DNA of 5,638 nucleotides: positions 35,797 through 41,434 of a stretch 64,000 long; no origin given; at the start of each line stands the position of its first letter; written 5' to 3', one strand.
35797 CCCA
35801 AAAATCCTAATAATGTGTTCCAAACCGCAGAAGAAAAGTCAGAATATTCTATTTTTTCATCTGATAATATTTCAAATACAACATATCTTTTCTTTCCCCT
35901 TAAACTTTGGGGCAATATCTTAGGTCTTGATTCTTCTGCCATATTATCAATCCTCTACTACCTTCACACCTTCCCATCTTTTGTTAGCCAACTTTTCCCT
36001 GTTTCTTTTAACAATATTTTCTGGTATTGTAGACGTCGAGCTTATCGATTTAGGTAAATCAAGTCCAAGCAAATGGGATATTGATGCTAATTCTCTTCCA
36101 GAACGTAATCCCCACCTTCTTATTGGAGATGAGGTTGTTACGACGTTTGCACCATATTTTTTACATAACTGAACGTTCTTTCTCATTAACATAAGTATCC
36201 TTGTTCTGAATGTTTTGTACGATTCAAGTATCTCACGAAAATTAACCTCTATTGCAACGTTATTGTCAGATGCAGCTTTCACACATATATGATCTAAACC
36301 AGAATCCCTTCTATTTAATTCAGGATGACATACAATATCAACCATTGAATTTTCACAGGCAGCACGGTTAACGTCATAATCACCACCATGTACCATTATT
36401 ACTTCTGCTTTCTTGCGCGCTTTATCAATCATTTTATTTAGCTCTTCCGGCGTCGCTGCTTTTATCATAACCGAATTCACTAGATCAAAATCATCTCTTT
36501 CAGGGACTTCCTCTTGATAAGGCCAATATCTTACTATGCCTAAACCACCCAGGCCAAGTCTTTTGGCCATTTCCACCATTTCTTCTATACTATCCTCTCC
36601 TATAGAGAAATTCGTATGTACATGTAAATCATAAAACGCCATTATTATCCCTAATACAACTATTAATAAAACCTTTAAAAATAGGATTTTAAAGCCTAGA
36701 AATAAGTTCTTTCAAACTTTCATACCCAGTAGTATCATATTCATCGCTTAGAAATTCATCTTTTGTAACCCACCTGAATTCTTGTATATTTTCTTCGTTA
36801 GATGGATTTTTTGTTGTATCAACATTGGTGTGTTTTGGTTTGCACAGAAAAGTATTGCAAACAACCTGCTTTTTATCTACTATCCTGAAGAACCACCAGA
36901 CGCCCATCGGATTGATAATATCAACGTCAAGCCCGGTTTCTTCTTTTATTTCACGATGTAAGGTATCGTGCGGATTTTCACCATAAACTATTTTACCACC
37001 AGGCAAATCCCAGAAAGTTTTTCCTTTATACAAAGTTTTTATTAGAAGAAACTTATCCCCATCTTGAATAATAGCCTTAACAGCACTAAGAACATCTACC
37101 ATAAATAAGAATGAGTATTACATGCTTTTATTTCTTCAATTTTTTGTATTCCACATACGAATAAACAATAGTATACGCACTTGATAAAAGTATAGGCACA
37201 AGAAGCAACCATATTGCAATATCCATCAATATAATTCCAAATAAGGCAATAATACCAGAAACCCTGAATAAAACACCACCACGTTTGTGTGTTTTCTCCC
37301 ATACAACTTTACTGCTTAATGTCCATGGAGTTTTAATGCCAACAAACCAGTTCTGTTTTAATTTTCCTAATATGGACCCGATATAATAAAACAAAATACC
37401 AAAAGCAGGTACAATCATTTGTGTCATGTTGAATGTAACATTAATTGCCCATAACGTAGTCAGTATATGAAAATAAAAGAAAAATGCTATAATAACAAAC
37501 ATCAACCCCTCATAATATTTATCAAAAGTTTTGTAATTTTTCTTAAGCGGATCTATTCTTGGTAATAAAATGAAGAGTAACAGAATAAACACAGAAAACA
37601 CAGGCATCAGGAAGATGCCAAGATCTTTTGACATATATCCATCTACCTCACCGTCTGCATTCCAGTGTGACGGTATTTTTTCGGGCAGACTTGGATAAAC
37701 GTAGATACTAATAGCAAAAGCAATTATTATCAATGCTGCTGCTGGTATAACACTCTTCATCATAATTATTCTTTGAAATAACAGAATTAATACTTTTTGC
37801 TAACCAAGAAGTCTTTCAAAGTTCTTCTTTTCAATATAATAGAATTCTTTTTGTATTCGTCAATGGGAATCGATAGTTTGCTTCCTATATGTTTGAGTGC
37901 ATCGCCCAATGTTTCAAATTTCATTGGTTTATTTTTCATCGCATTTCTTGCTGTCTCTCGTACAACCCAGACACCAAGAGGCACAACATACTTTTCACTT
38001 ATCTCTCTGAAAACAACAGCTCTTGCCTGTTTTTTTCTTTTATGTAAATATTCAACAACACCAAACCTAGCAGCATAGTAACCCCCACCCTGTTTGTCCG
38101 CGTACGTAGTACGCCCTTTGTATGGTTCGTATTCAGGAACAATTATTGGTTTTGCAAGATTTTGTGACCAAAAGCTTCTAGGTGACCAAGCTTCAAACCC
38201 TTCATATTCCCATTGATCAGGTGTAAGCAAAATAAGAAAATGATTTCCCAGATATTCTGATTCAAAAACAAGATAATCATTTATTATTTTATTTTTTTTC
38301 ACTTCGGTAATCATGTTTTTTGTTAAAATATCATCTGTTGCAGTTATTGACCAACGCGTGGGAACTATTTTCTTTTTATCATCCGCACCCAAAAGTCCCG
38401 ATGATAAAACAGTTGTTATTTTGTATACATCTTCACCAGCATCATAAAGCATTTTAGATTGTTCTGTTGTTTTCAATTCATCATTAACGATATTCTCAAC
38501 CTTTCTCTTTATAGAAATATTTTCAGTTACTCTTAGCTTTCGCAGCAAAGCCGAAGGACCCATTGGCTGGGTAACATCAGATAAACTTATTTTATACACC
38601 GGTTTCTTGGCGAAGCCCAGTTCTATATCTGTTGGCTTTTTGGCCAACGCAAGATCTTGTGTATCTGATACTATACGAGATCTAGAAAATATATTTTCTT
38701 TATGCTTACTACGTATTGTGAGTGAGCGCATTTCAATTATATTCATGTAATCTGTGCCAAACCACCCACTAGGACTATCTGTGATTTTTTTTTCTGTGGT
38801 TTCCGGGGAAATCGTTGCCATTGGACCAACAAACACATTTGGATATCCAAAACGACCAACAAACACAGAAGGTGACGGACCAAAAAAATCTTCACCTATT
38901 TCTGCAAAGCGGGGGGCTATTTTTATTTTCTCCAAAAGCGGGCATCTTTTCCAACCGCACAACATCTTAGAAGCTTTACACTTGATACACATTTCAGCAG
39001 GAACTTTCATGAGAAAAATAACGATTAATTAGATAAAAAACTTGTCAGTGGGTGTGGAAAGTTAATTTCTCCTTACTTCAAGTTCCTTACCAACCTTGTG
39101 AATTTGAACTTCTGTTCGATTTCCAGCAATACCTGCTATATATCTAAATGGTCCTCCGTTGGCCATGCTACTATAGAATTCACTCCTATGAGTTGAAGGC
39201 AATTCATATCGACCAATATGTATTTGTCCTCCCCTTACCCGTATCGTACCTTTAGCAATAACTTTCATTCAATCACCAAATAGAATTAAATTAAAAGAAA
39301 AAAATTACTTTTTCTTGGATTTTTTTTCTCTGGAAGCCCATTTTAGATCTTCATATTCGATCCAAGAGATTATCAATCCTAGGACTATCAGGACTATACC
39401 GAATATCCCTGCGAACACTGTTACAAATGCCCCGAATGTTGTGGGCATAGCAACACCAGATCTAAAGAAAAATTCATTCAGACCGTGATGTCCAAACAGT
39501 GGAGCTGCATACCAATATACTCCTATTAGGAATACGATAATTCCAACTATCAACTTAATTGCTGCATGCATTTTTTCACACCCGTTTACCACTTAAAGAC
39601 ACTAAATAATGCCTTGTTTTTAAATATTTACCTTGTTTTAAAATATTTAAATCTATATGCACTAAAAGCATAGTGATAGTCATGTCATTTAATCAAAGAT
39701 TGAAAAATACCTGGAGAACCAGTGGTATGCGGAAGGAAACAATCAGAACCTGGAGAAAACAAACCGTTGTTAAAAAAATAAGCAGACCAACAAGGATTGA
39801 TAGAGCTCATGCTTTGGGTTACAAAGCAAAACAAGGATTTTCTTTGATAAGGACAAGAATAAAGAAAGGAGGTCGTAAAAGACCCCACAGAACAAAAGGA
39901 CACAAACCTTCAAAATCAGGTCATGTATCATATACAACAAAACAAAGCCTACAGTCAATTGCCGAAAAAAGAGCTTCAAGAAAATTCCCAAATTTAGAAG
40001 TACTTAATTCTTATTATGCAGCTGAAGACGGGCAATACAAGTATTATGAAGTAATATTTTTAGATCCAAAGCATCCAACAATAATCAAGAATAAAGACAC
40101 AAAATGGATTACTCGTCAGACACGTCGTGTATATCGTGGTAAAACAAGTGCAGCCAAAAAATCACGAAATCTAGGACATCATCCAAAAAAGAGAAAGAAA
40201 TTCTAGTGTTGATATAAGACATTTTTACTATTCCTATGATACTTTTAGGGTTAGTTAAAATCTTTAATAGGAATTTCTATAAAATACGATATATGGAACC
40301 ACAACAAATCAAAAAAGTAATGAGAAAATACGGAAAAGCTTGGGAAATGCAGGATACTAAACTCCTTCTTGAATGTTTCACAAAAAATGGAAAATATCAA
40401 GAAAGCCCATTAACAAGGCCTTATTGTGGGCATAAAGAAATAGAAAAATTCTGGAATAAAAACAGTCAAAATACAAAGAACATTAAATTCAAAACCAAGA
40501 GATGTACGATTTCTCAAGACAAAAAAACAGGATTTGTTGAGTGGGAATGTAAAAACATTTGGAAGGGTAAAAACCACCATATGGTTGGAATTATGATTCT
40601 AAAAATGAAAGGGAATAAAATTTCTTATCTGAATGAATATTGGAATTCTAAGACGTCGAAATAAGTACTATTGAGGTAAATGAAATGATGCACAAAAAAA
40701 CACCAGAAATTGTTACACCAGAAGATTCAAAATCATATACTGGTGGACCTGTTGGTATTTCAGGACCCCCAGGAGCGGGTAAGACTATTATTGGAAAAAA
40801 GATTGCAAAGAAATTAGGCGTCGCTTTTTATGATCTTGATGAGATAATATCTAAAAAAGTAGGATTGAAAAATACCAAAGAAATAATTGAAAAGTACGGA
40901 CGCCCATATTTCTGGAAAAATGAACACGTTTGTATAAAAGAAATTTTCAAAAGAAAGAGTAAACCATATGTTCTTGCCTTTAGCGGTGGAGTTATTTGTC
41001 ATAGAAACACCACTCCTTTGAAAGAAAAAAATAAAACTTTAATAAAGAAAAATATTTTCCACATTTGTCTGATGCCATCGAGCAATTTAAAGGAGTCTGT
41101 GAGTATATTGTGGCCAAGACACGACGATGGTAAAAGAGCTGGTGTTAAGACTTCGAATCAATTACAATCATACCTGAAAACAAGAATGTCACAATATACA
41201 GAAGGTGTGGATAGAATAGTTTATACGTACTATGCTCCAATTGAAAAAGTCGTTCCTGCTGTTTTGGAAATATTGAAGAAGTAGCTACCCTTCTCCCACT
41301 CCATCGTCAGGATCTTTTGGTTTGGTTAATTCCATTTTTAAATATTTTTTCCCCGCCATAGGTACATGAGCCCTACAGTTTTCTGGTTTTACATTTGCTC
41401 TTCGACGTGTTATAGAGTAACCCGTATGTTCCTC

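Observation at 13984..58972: Dispersed class of ~18 orphan ORFs with non-native protein composition but native codons, wedged into conserved operon seams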

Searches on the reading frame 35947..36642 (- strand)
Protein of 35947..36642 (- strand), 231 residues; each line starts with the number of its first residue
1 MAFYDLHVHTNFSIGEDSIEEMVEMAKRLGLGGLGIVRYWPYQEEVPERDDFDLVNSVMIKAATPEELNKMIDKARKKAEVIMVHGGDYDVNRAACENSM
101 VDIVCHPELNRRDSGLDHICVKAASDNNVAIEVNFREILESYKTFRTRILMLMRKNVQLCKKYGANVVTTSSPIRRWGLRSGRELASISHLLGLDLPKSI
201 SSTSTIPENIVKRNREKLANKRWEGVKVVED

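Call 49: find_related_loci(query=A7, collection=metagenome_contigs, flank=10000)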
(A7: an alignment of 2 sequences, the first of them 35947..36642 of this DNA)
Query A7 (231 aa) in metagenome_contigs; peptide patterns used: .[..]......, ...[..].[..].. (x = any residue, [..] = any of these).
232 stretches matched a pattern; 23 encode a relative of the query (tblastn E <= 1e-3); 23 distinct loci.
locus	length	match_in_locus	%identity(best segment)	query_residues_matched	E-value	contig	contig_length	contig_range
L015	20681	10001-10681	66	4-230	7e-108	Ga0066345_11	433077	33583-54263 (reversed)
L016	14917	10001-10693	65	1-230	3e-102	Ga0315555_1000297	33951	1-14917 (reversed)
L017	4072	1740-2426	60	3-231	1e-101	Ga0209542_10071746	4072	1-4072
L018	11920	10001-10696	59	1-231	5e-95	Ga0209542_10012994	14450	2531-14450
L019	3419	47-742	59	1-231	7e-96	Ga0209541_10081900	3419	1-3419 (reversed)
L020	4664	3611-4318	58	1-231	1e-94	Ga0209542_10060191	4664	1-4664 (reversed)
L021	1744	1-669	61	10-230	3e-98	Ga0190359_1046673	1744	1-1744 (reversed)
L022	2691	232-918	56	1-228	2e-94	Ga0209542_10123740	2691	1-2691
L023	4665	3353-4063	49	3-231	5e-76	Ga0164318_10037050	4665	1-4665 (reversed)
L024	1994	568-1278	48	3-231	1e-78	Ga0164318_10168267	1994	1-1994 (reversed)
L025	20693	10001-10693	65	1-230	3e-102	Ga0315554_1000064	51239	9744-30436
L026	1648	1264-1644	74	1-127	5e-65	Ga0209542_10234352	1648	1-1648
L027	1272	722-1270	46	3-177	3e-58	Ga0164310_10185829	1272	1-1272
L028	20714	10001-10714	42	1-230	4e-55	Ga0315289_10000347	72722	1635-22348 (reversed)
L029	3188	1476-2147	42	1-217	1e-52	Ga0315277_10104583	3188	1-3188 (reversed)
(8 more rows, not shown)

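Call 52: search_protein_families(library=pfam, max_evalue=0.01, proteins=[L025:15326-15703:-, L015:17135-17470:-, L025:13490-14212:-, L025:570-992:+, L018:6866-7171:-, L018:9264-9548:+, L015:7878-8621:-, L025:1021-2712:-, L025:2767-3936:+, L015:9554-9880:+])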
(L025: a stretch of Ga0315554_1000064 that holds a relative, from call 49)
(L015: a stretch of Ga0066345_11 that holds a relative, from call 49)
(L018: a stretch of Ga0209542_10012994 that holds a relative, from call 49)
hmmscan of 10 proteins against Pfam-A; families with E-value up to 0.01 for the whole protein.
L025:15326-15703:- (125 aa): 0 families

L015:17135-17470:- (111 aa): 0 families

L025:13490-14212:- (240 aa): 6 families
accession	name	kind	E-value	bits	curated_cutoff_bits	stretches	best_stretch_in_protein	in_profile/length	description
PF00398.26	RrnaAD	-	1.6e-29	103.2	24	1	15-224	5-235/263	Ribosomal RNA adenine dimethylase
PF13649.12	Methyltransf_25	-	0.00012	23.1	27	1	44-94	1-59/97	Methyltransferase domain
PF13847.12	Methyltransf_31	-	0.00022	21.4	27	1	39-112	2-84/145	Methyltransferase domain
PF02475.24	TRM5-TYW2_MTfase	-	0.00042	20.8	28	1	34-118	29-118/164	TRM5/TYW2 methyltransferase domain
PF05175.20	MTS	-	0.00044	20.4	23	1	39-126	28-120/170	Methyltransferase small domain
PF02390.23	Methyltransf_4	-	0.00062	19.7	24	1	42-103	3-73/173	Putative methyltransferase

L025:570-992:+ (140 aa): 0 families

L018:6866-7171:- (101 aa): 0 families

L018:9264-9548:+ (94 aa): 0 families

L015:7878-8621:- (247 aa): 2 families
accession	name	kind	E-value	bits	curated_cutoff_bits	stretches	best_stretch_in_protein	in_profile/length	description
PF04055.27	Radical_SAM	-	3.5e-12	47.2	29.5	1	22-186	1-158/166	Radical SAM superfamily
PF07505.17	DUF5131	-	0.0096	15.9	28.9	0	17-87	6-84/243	Protein of unknown function (DUF5131)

L025:1021-2712:- (563 aa): 14 families
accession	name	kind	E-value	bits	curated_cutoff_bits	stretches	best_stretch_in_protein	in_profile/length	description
PF00005.33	ABC_tran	-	6e-40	137.5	25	2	347-462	7-136/137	ABC transporter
PF02463.25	SMC_N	-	9.1e-16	58.4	40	2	94-262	24-203/220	RecF/RecN/SMC N terminal domain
PF04068.21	Fer4_RLI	-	1.2e-11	44.6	23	1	1-31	1-34/35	Possible Fer4-like domain in RNase L inhibitor, RLI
PF00037.32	Fer4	-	3.8e-07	30.1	21.1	1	41-63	2-24/24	4Fe-4S binding domain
PF13304.12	AAA_21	-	4.1e-07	30.8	27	0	97-115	2-20/304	AAA domain, putative AbiEii toxin, Type IV TA system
PF12837.12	Fer4_6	-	6.2e-06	26.4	25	1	41-62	3-24/24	4Fe-4S binding domain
PF05496.18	RuvB_N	-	0.00031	21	27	0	351-385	34-67/159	Holliday junction DNA helicase RuvB P-loop domain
PF13237.11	Fer4_10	-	0.00042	20.6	25.5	1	41-61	3-25/53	4Fe-4S dicluster domain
PF00004.35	AAA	-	0.0005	21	21.2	0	356-378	3-25/131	ATPase family associated with various cellular activities (AAA)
PF13187.11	Fer4_9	-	0.00073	20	27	1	15-62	4-52/52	4Fe-4S dicluster domain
PF20720.3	nSTAND3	-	0.0016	18.6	27.2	0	94-120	17-43/155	Novel STAND NTPase 3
PF12797.12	Fer4_2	-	0.0018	18.6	24.5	1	41-59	4-22/22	4Fe-4S binding domain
PF13401.12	AAA_22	-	0.0042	17.9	27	0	95-169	6-65/130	AAA domain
PF14697.11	Fer4_21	-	0.0092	16.5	35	0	6-63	3-58/59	4Fe-4S dicluster domain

L025:2767-3936:+ (389 aa): 6 families
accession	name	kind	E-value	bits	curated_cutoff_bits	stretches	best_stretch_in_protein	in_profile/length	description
PF08438.16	YGR210-like_G4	-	2.4e-37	128.1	24.7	1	217-320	1-108/108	Obg-like GTPase YGR210-like, G4 motif-containing domain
PF01926.29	MMR_HSR1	-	1.6e-13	51.2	21.9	1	6-116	2-87/113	50S ribosome-binding GTPase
PF02824.27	TGS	-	1.4e-12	47.9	22.2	1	330-385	3-58/60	TGS domain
PF02421.24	FeoB_N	-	0.00067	19.6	27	0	6-47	3-44/156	Ferrous iron transport protein B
PF00009.33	GTP_EFTU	-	0.0035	17.4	26.5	0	203-250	113-151/188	Elongation factor Tu GTP binding domain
PF06071.19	YchF-GTPase_C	-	0.0037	17.8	27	0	336-362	15-41/84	Protein of unknown function (DUF933)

L015:9554-9880:+ (108 aa): 1 family
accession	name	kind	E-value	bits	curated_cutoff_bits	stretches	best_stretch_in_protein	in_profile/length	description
PF04266.20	ASCH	-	1.3e-08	35.9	21.2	1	4-107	1-101/103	ASCH domain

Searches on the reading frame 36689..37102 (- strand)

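Call 97: search_protein_families(library=pfam, max_evalue=0.001, proteins=[window:36689-37102:-])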
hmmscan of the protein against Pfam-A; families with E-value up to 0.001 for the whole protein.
window:36689-37102:- (137 aa): 2 families
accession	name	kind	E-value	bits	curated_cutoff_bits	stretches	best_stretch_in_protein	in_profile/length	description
PF00293.34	NUDIX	-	1.9e-18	67.2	21.1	1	7-127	5-128/134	NUDIX domain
PF14815.12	NUDIX_4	-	0.00015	22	35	1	11-117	5-98/113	NUDIX domain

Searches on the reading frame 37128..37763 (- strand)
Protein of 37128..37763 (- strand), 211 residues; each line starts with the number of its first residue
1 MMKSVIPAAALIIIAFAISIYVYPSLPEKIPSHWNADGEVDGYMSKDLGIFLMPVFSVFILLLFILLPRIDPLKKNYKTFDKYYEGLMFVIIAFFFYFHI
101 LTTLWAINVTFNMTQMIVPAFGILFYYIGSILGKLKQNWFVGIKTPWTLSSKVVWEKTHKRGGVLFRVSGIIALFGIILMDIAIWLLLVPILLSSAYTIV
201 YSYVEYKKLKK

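Call 97: search_protein_families(library=pfam, max_evalue=0.001, proteins=[window:37128-37763:-])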
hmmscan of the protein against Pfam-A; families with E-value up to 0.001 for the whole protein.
window:37128-37763:- (211 aa): 2 families
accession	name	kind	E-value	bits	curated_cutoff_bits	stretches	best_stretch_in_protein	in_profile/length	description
PF07853.16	DUF1648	-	6.8e-20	70.9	28.7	1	11-56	2-47/49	Domain of unknown function (DUF1648)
PF13630.11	SdpI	-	6.7e-17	61.8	28.2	1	134-202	1-71/71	SdpI/YfhL protein family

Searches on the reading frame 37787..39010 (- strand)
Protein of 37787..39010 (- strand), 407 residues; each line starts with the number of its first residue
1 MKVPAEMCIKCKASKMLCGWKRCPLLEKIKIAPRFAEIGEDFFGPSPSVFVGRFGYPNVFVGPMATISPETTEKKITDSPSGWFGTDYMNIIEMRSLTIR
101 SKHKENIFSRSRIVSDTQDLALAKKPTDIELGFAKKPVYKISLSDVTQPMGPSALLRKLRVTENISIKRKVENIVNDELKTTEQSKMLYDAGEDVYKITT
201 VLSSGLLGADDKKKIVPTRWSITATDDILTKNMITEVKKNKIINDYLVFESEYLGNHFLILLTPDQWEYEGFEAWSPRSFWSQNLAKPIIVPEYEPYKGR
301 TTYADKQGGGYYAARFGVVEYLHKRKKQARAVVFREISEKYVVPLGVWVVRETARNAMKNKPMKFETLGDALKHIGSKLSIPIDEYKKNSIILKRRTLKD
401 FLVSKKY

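Call 17: search_protein_families(library=pfam, max_evalue=0.001, proteins=[window:37787-39010:-])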
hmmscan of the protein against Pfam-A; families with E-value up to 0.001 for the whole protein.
window:37787-39010:- (407 aa): 2 families
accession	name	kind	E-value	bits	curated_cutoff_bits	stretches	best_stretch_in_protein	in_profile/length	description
PF04894.17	Nre_N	-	1e-84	285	25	1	17-282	1-270/270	Archaeal Nre, N-terminal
PF04895.17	Nre_C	-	5e-36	123.4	27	1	295-398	1-107/110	Archaeal Nre, C-terminal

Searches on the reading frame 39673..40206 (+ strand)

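Call 17: search_protein_families(library=pfam, max_evalue=0.001, proteins=[window:39673-40206:+])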
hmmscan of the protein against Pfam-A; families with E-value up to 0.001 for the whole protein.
window:39673-40206:+ (177 aa): 1 family
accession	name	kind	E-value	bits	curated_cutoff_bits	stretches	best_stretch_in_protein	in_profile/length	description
PF00827.22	Ribosomal_L15e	-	3e-57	193.8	27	1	16-172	18-179/191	Ribosomal L15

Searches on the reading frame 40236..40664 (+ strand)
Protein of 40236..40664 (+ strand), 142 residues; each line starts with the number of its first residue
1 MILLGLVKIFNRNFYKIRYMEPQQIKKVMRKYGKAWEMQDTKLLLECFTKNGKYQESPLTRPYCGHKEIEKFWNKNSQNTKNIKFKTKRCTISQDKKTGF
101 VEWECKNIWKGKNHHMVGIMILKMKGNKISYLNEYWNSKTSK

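Call 17: search_protein_families(library=pfam, max_evalue=0.001, proteins=[window:40236-40664:+])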
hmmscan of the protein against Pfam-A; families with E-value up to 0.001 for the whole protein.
window:40236-40664:+ (142 aa): 2 families
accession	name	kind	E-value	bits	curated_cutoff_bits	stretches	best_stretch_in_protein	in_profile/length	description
PF12680.13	SnoaL_2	-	4.4e-07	30.9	27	1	30-130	2-100/102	SnoaL-like domain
PF07366.18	SnoaL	-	0.00096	19.4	28.4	0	27-107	2-81/126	SnoaL-like polyketide cyclase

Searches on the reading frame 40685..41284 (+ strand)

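Call 17: search_protein_families(library=pfam, max_evalue=0.001, proteins=[window:40685-41284:+])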
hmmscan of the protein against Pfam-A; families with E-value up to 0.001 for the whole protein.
window:40685-41284:+ (199 aa): 4 families
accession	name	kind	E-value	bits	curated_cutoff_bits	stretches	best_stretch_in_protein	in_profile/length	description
PF01202.28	SKI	-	6.9e-21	75.5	22.1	1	29-196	1-157/159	Shikimate kinase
PF13189.12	Cytidylate_kin2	-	2.7e-05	24.9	28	1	24-64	3-42/176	Cytidylate kinase-like family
PF00004.35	AAA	-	5.2e-05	24.1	21.2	1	25-55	3-35/131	ATPase family associated with various cellular activities (AAA)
PF13238.12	AAA_18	-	0.00099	20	29.4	0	23-53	1-30/128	AAA domain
